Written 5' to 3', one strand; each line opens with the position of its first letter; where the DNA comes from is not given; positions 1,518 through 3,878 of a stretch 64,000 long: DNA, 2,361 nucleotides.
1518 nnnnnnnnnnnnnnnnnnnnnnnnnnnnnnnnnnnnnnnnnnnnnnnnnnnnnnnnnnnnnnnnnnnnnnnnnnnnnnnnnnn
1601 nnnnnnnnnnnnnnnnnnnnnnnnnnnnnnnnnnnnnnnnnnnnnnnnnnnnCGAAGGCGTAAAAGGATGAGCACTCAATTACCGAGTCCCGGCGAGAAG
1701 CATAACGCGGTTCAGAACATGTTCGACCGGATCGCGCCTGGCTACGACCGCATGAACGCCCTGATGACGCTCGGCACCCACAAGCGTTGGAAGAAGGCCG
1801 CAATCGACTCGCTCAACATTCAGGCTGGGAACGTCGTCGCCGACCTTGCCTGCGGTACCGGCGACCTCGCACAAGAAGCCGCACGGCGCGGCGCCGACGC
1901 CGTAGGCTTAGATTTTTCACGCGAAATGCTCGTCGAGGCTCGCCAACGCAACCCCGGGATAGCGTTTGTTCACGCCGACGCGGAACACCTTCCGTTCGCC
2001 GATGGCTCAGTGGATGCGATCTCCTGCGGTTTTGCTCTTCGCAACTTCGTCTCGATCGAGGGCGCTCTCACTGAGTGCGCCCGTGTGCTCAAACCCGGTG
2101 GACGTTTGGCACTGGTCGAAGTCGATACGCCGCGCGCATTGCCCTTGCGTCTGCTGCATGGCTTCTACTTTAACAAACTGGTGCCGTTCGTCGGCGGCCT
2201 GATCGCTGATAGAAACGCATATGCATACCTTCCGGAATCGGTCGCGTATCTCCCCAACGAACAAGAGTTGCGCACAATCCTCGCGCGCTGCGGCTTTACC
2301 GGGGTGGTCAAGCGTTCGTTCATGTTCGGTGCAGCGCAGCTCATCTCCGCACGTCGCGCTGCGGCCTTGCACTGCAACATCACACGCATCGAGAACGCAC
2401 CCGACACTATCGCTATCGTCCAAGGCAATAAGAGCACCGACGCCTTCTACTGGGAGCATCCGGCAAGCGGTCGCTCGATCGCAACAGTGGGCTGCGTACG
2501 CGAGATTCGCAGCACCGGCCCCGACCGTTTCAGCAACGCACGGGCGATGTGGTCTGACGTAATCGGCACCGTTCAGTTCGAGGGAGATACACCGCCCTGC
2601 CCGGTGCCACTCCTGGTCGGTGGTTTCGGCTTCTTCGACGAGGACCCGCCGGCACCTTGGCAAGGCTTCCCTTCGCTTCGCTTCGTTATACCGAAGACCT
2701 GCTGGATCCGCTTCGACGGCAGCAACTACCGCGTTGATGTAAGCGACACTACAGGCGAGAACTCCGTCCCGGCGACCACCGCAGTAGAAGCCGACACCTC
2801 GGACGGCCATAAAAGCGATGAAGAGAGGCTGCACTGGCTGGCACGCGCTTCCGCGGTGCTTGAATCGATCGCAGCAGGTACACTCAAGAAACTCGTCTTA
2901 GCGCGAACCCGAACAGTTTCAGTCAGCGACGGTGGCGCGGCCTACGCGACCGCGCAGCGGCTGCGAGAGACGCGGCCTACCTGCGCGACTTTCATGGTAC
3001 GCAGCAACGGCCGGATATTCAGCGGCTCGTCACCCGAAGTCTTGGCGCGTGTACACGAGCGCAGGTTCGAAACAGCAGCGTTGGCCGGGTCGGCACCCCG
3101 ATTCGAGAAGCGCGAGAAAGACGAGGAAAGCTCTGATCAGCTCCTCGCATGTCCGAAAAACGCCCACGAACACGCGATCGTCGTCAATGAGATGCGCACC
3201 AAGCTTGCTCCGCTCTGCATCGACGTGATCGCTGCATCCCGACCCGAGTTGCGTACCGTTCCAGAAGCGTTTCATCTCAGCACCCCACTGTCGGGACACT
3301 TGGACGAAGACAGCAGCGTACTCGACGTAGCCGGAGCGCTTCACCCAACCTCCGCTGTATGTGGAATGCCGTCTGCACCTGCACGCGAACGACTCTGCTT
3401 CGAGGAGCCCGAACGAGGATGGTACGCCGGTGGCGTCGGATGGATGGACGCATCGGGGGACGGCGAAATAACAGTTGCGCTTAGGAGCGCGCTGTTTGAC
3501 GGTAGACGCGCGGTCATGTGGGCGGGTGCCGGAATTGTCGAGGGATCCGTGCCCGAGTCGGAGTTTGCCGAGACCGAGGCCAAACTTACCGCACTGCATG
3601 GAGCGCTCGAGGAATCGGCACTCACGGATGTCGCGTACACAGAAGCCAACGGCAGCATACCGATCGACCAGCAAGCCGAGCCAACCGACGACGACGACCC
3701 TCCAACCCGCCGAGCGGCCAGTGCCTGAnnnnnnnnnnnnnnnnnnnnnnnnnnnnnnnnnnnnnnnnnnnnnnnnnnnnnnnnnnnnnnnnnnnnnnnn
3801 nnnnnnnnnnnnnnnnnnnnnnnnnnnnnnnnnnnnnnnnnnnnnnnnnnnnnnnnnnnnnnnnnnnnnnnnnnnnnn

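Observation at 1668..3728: Single ORF fusing the last (MenG/UbiE methyltransferase) and first (MenF isochorismate synthase) menaquinone-pathway enzymes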

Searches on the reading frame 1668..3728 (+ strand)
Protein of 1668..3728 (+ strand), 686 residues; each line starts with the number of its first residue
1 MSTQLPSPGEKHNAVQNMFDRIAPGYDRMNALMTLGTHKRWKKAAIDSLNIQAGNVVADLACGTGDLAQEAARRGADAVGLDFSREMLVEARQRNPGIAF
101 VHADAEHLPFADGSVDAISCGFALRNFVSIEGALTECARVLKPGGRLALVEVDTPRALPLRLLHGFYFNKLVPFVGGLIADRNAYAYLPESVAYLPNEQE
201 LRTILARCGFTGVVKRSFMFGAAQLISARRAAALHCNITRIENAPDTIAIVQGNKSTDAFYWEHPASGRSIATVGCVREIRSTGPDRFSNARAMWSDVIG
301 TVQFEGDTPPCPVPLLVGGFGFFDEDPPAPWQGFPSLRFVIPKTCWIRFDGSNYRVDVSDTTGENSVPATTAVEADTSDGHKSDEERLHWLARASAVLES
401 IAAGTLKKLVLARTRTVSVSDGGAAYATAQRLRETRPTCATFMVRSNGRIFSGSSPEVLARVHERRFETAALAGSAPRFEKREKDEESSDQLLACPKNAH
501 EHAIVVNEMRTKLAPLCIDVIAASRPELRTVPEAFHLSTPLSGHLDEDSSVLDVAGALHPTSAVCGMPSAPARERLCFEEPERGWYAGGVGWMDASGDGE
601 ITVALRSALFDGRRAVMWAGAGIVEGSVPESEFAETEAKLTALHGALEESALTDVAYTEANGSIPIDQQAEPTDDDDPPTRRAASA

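Call 5: search_protein_families(library=pfam, proteins=[window:1668-3728:+], max_evalue=0.001)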
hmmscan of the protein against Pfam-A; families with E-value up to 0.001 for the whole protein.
window:1668-3728:+ (686 aa): 9 families
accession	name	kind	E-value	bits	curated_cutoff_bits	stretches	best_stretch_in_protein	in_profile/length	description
PF00425.24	Chorismate_bind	-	2.4e-65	221.1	27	1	389-639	4-257/257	chorismate binding enzyme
PF01209.24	Ubie_methyltran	-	1.8e-48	165.3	20.1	1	11-223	5-226/233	ubiE/COQ5 methyltransferase family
PF08241.18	Methyltransf_11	-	1.6e-24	86.8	21.2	1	59-148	2-94/95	Methyltransferase domain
PF13649.12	Methyltransf_25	-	6.6e-23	81.7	27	1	57-145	1-97/97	Methyltransferase domain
PF13847.12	Methyltransf_31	-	1.7e-16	60.7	27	1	52-159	2-119/145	Methyltransferase domain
PF08242.18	Methyltransf_12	-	5.4e-13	49.9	30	1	59-147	2-98/98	Methyltransferase domain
PF13489.12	Methyltransf_23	-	1.1e-10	41.9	27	1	52-212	21-161/164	Methyltransferase domain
PF05148.21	Methyltransf_8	-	9.5e-06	26.1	27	1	53-153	72-160/219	Hypothetical methyltransferase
PF02353.26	CMAS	-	0.00044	20.1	27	1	43-94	52-104/273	Mycolic acid cyclopropane synthetase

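Call 6: search_protein_families(library=ncbifam, proteins=[window:1668-3728:+], max_evalue=0.001)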
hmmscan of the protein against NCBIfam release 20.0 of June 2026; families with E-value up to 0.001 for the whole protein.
window:1668-3728:+ (686 aa): 60 families (the best 25 are shown)
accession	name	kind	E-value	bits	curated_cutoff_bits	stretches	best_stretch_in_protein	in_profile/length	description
NF005459.0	PRK07054.1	equivalog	1.6e-83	281.4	475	1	252-655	47-464/476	isochorismate synthase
TIGR00543.1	isochor_syn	subfamily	4.6e-79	266.2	224.75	1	315-644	2-346/349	isochorismate synthase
NF001244.0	PRK00216.1-5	equivalog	3.4e-65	219.6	216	1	10-229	5-234/236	bifunctional demethylmenaquinone methyltransferase/2-methoxy-6-polyprenyl-1,4-benzoquinol methylase UbiE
TIGR01934.1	MenG_MenH_UbiE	subfamily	4e-64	216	158.35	1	15-229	1-222/223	ubiquinone/menaquinone biosynthesis methyltransferase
NF005380.0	PRK06923.1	equivalog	3e-53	181.4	486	1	395-645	129-387/399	isochorismate synthase DhbC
NF001241.0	PRK00216.1-2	equivalog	5.8e-50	170.1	327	1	11-230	9-229/231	demethylmenaquinone methyltransferase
NF052510.1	methyltran_MpqE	exception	1e-46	159.3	335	1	10-221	3-225/234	methyl-plastoquinone biosynthesis methyltransferase MpqE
NF001242.0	PRK00216.1-3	equivalog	4.4e-43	147.5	351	1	9-228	24-255/258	bifunctional demethylmenaquinone methyltransferase/2-methoxy-6-polyprenyl-1,4-benzoquinol methylase UbiE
NF011591.0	PRK15016.1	equivalog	2.3e-42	145.4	624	1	391-643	133-384/391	isochorismate synthase EntC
NF001240.0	PRK00216.1-1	equivalog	8.2e-42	143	378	1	10-214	20-234/251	bifunctional demethylmenaquinone methyltransferase/2-methoxy-6-polyprenyl-1,4-benzoquinol methylase UbiE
TIGR01820.1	TrpE-arch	equivalog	1e-41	143.7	512.05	1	381-647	181-448/449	anthranilate synthase component I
TIGR02752.1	MenG_heptapren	equivalog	2.4e-41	141.8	419.85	1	11-224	3-225/231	demethylmenaquinone methyltransferase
NF001243.0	PRK00216.1-4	equivalog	2.6e-41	141.5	235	1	11-224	5-227/237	demethylmenaquinone methyltransferase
NF010089.0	PRK13574.1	equivalog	1e-36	126.8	527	1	333-647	106-418/421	anthranilate synthase component I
TIGR00564.1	trpE_most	equivalog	1.1e-35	123.6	517.7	1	376-647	182-454/455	anthranilate synthase component I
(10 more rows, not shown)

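Call 7: find_homologous_proteins(query=window:1668-3728:+, max_evalue=1e-10)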
Query window:1668-3728:+ (686 aa): 49 proteins with E <= 1e-10 among 8000 candidates.
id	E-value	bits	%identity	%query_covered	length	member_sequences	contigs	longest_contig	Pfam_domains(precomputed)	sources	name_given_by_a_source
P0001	0.0e+0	1562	100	100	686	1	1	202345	PF13847.13,PF13489.13,PF13649.13,PF05148.22,PF00425.25,PF01209.25,PF08241.19,PF08242.19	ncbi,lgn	-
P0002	9.5e-81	290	35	94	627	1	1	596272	PF13847.13,PF13489.13,PF13649.13,PF00425.25,PF01209.25,PF08241.19,PF08242.19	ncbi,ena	-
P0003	2.3e-69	253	41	57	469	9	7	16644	PF00425.25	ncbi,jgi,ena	jgi:isochorismate synthase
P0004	7.8e-67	244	45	27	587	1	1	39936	PF13649.13,PF00425.25,PF01209.25,PF08241.19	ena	-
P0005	6.6e-65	238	41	57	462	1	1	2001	PF00425.25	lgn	-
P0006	2.1e-62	230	38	60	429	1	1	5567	PF00425.25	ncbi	-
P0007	5.4e-62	228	37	58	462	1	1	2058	PF00425.25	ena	-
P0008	4.3e-60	222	36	31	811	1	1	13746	PF13847.13,PF13489.13,PF13649.13,PF00425.25,PF01209.25,PF08241.19,PF08242.19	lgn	-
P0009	4.4e-59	219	36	60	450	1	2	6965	PF00425.25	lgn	-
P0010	1.5e-57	214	44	29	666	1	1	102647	PF13649.13,PF00425.25,PF01209.25,PF08241.19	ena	-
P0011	1.1e-56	211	36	60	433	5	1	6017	PF00425.25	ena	-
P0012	1.8e-56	210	50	34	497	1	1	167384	PF13847.13,PF13489.13,PF00376.30,PF13411.13,PF28507.1,PF13649.13,PF01209.25,PF08241.19,PF08242.19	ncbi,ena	-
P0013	1.4e-54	204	49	34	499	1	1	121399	PF13847.13,PF13489.13,PF00376.30,PF13411.13,PF28507.1,PF13649.13,PF01209.25,PF08241.19,PF08242.19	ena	-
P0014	2.0e-54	203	37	59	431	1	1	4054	PF00425.25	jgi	-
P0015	1.8e-53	200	33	59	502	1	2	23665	PF00425.25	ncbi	ncbi:MAG: isochorismate synthase [Ktedonobacteraceae bacterium]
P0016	9.8e-53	198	36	54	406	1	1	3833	PF00425.25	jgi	jgi:isochorismate synthase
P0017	6.3e-52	195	35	59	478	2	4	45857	PF00425.25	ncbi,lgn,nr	ncbi:MAG: isochorismate synthase [Solirubrobacteraceae bacterium]|nr:MAG: isochorismate synthase [So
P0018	4.8e-51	192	34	60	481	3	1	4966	PF00425.25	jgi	-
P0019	3.7e-50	189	34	57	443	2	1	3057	PF00425.25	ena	-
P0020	6.5e-50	189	33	59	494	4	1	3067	PF00425.25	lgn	-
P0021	8.3e-49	185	33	63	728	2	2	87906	PF00376.30,PF13411.13,PF00425.25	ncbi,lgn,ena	-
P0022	1.1e-48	185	40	39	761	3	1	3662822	PF00376.30,PF13411.13,PF00425.25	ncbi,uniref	ncbi:isochorismate synthase [Candidatus Poriferisodalis sp.]|uniref:isochorismate synthase n=1 Tax=C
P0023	1.3e-47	181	33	57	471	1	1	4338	PF00425.25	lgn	-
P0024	4.6e-47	179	34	57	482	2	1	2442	PF00425.25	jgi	jgi:menaquinone-specific isochorismate synthase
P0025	7.1e-47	178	34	60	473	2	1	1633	PF00425.25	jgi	jgi:menaquinone-specific isochorismate synthase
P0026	8.0e-47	178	44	28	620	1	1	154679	PF13489.13,PF00425.25,PF01209.25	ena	-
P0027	1.2e-46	178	36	53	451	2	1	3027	PF00425.25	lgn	-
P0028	1.9e-46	177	33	58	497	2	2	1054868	PF00425.25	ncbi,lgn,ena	-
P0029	9.3e-46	175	50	26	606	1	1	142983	PF13847.13,PF13489.13,PF13649.13,PF01209.25,PF08241.19,PF08242.19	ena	-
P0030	1.1e-44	171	33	57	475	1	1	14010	PF00425.25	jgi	jgi:menaquinone-specific isochorismate synthase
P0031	1.4e-44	171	32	60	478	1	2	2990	PF00425.25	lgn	-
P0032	1.2e-43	168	32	61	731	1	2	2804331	PF00376.30,PF13411.13,PF00425.25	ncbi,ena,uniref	ncbi:isochorismate synthase [Candidatus Poriferisodalis sp.]|uniref:isochorismate synthase n=1 Tax=C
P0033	2.4e-43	167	41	36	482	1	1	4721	PF00425.25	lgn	-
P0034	9.3e-43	165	35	57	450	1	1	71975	PF00425.25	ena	-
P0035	1.6e-41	161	32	59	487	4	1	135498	PF00425.25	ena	-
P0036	7.1e-41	159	31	60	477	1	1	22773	PF00425.25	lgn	-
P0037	1.2e-40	158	33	57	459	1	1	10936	PF00425.25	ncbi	-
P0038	1.1e-39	155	41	36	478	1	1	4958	PF00425.25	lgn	-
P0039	5.8e-39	152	33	59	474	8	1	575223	PF00425.25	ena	-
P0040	6.2e-39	152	37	46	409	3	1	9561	PF00425.25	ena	-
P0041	1.4e-35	141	38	43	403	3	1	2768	PF00425.25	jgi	jgi:menaquinone-specific isochorismate synthase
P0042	5.0e-35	139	53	21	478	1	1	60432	PF13847.13,PF00376.30,PF13411.13,PF28507.1,PF13649.13,PF01209.25,PF08241.19,PF08242.19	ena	-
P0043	1.2e-32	131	39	32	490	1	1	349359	PF13847.13,PF13649.13,PF01209.25,PF08241.19,PF08242.19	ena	-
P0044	8.7e-26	109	36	33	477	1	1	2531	PF13847.13,PF13489.13,PF13649.13,PF00107.33,PF01209.25,PF08241.19,PF08242.19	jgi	jgi:demethylmenaquinone methyltransferase/2-methoxy-6-polyprenyl-1,4-benzoquinol methylase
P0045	1.7e-24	104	48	20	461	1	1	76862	PF13649.13,PF01209.25,PF08241.19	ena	-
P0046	1.2e-18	85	38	18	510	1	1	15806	PF13847.13,PF13489.13,PF05175.21,PF13649.13,PF05148.22,PF01728.26,PF01209.25,PF08241.19,PF08242.19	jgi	jgi:ubiquinone/menaquinone biosynthesis C-methylase UbiE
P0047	7.6e-18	83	30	37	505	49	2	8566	PF04715.20,PF00425.25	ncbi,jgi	ncbi:MAG TPA: anthranilate synthase component I [Xanthobacteraceae bacterium]|jgi:anthranilate synth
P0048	1.8e-17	81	30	37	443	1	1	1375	PF04715.20,PF00425.25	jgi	jgi:anthranilate synthase component 1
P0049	7.7e-16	76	31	31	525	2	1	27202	PF04715.20,PF00425.25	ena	-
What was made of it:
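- Tried and rejected: The first-pass 'fusions' P0002, P0004, P0010, P0026 and P0029 (call 7) were set aside as evidence.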

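Call 10: find_encoding_contigs(protein=P0001, flank=10000, max_places=3)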
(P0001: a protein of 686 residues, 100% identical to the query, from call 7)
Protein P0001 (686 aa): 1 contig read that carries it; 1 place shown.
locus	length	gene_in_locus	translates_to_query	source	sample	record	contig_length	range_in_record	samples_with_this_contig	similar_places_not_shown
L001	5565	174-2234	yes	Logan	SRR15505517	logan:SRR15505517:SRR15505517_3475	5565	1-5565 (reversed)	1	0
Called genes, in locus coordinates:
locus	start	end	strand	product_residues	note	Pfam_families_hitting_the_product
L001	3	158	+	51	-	?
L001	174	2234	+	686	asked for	PF01209:Ubie_methyltran, PF05148:Methyltransf_8 (weak), PF13489:Methyltransf_23, PF08241:Methyltransf_11, PF08242:Methyltransf_12, PF13649:Methyltransf_25, PF13847:Methyltransf_31, PF00425:Chorismate_bind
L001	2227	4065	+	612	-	PF02776:TPP_enzyme_N, PF16582:TPP_enzyme_M_2, PF02775:TPP_enzyme_C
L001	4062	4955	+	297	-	PF01738:DLH (faint), PF12146:Hydrolase_4, PF00561:Abhydrolase_1, PF00975:Thioesterase, PF12697:Abhydrolase_6, PF03096:Ndr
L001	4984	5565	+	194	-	?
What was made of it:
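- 1668..3728 (+): Fused menG-menF ORF, 686 codons plus stop. The identical protein occurs on Logan contig L001 (call 10).
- On Natural MenG→MenF fusion architecture (undescribed; PF01209 + PF00425 in one chain): A second assembly gives the identical protein (call 10).
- A second assembler gives the identical protein (call 10).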

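Call 11: find_encoding_contigs(protein=P0002, flank=10000, max_places=3)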
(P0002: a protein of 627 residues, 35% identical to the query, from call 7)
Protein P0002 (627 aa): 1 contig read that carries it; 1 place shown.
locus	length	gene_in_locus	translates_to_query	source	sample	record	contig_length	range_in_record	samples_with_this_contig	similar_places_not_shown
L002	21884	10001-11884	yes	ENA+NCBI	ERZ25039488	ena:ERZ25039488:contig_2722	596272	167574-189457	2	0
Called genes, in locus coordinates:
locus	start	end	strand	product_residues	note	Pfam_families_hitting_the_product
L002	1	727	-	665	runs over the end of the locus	PF03109:ABC1, PF00069:Pkinase (weak), PF01636:APH (weak)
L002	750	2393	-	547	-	PF00501:AMP-binding, PF13193:AMP-binding_C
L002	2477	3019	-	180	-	PF01613:Flavin_Reduct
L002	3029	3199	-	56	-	-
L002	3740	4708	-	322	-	PF02515:CoA_transf_3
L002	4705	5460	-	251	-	PF00378:ECH_1, PF16113:ECH_2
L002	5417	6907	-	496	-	PF00248:Aldo_ket_red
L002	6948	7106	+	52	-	-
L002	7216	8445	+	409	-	PF05977:MFS_3, PF07690:MFS_1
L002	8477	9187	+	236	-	-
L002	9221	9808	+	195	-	PF00376:MerR, PF13411:MerR_1, PF28507:Rv1828_C (faint)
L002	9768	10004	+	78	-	-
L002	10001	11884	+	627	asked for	PF01209:Ubie_methyltran, PF13489:Methyltransf_23 (weak), PF13847:Methyltransf_31, PF08241:Methyltransf_11, PF08242:Methyltransf_12, PF13649:Methyltransf_25, PF00425:Chorismate_bind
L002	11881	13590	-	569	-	PF02776:TPP_enzyme_N, PF16582:TPP_enzyme_M_2, PF02775:TPP_enzyme_C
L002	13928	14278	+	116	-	PF12697:Abhydrolase_6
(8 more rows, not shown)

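Call 14: find_encoding_contigs(protein=P0004, flank=8000, max_places=3)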
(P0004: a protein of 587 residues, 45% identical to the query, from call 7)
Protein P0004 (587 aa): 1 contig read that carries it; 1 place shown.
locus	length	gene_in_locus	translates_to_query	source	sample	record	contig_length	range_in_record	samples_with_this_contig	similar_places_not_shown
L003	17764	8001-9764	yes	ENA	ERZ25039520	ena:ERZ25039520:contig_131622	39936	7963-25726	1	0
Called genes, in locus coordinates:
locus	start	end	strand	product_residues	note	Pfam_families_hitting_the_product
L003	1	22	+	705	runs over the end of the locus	PF13406:SLT_2 (weak)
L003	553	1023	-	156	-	-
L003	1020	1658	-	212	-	PF04542:Sigma70_r2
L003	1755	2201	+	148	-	-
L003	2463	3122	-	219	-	PF12770:CHAT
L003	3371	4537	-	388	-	-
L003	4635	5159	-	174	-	-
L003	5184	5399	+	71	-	-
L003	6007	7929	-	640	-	PF02771:Acyl-CoA_dh_N, PF02770:Acyl-CoA_dh_M, PF00441:Acyl-CoA_dh_1, PF08028:Acyl-CoA_dh_2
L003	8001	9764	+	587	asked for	PF01209:Ubie_methyltran, PF08241:Methyltransf_11, PF13649:Methyltransf_25, PF00425:Chorismate_bind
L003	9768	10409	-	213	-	PF03734:YkuD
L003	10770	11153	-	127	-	PF08386:Abhydrolase_4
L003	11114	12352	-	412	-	-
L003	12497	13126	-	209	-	PF02775:TPP_enzyme_C (weak)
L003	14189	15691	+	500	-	PF01323:DSBA, PF00561:Abhydrolase_1, PF12146:Hydrolase_4, PF12697:Abhydrolase_6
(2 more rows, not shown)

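Call 15: find_encoding_contigs(protein=P0008, flank=8000, max_places=3)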
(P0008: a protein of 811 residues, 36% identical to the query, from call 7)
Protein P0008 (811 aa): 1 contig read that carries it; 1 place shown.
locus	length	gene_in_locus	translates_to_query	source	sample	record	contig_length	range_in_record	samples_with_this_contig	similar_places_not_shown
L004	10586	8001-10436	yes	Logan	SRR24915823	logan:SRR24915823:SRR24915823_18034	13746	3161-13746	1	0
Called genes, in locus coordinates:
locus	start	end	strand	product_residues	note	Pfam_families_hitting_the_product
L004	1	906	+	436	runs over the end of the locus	PF11258:DUF3048, PF17479:DUF3048_C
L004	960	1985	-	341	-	PF00378:ECH_1, PF16113:ECH_2, PF00378:ECH_1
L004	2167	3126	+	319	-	-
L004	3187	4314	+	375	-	PF18374:Enolase_like_N, PF13378:MR_MLE_C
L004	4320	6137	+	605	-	PF02776:TPP_enzyme_N (weak), PF02775:TPP_enzyme_C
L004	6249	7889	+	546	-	PF00089:Trypsin, PF13365:Trypsin_2, PF00595:PDZ (faint), PF13180:PDZ_2, PF17820:PDZ_6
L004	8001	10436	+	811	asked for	PF00425:Chorismate_bind, PF01209:Ubie_methyltran, PF13489:Methyltransf_23, PF08241:Methyltransf_11, PF08242:Methyltransf_12, PF13649:Methyltransf_25, PF13847:Methyltransf_31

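Call 16: find_encoding_contigs(protein=P0012, flank=8000, max_places=3)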
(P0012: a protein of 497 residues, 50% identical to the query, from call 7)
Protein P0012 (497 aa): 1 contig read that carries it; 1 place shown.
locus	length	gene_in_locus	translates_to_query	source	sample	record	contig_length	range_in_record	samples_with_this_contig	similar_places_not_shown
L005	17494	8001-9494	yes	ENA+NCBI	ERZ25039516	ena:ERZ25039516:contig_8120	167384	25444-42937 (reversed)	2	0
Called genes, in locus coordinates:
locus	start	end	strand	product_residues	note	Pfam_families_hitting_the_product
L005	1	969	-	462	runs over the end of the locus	PF00005:ABC_tran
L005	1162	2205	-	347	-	PF00532:Peripla_BP_1, PF13407:Peripla_BP_4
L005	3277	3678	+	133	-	-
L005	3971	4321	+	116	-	PF13581:HATPase_c_2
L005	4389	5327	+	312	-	PF00140:Sigma70_r1_2, PF04542:Sigma70_r2, PF04539:Sigma70_r3, PF04545:Sigma70_r4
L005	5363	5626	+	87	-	-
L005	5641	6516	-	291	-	PF00581:Rhodanese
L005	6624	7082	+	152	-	PF02657:SufE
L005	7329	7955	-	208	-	PF00730:HhH-GPD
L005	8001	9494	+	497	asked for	PF00376:MerR (weak), PF13411:MerR_1, PF01209:Ubie_methyltran, PF13489:Methyltransf_23, PF08241:Methyltransf_11, PF08242:Methyltransf_12, PF13649:Methyltransf_25, PF13847:Methyltransf_31, +2 more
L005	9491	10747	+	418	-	PF00425:Chorismate_bind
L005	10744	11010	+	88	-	PF02311:AraC_binding (weak), PF07883:Cupin_2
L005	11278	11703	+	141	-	PF01596:Methyltransf_3, PF13578:Methyltransf_24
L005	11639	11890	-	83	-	-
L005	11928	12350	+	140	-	-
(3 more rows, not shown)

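Call 22: search_protein_representatives(protein=window:1668-3728:+)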
Query: 686 residues. Proteins with E-value up to 0.001 (for the whole library): 86523; up to 1e-10: 21820; up to 1e-30: 4279. The best 150 are listed.
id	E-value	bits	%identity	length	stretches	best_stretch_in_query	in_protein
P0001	0.0e+00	1562.3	100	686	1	1-686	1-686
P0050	5.0e-137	474.7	46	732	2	245-644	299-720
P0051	1.3e-123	430.4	51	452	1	226-650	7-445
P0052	2.2e-90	320.5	42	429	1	236-648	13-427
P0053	3.4e-90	319.9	45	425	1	234-650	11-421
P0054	1.3e-87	311.3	45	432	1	238-647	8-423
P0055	9.5e-86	305.2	47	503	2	363-646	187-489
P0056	1.0e-85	305.1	45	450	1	231-644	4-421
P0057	1.3e-85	304.8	41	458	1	238-648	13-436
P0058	1.5e-84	301.3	44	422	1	232-643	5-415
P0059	2.4e-84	300.6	44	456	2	385-649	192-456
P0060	5.8e-81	289.4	37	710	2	256-645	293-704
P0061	1.3e-80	288.3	43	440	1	254-643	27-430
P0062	2.0e-79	284.3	41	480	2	378-644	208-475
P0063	4.0e-79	283.3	44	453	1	256-645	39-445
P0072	1.9e-74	267.9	56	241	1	4-230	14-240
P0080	5.7e-72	259.7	54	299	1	5-236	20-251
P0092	5.4e-66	239.9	35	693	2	314-640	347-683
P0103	3.6e-62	227.3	35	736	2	386-642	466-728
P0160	7.7e-57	209.7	39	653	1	236-647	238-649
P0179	8.6e-56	206.2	34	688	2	388-642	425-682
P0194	4.4e-55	203.9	37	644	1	223-643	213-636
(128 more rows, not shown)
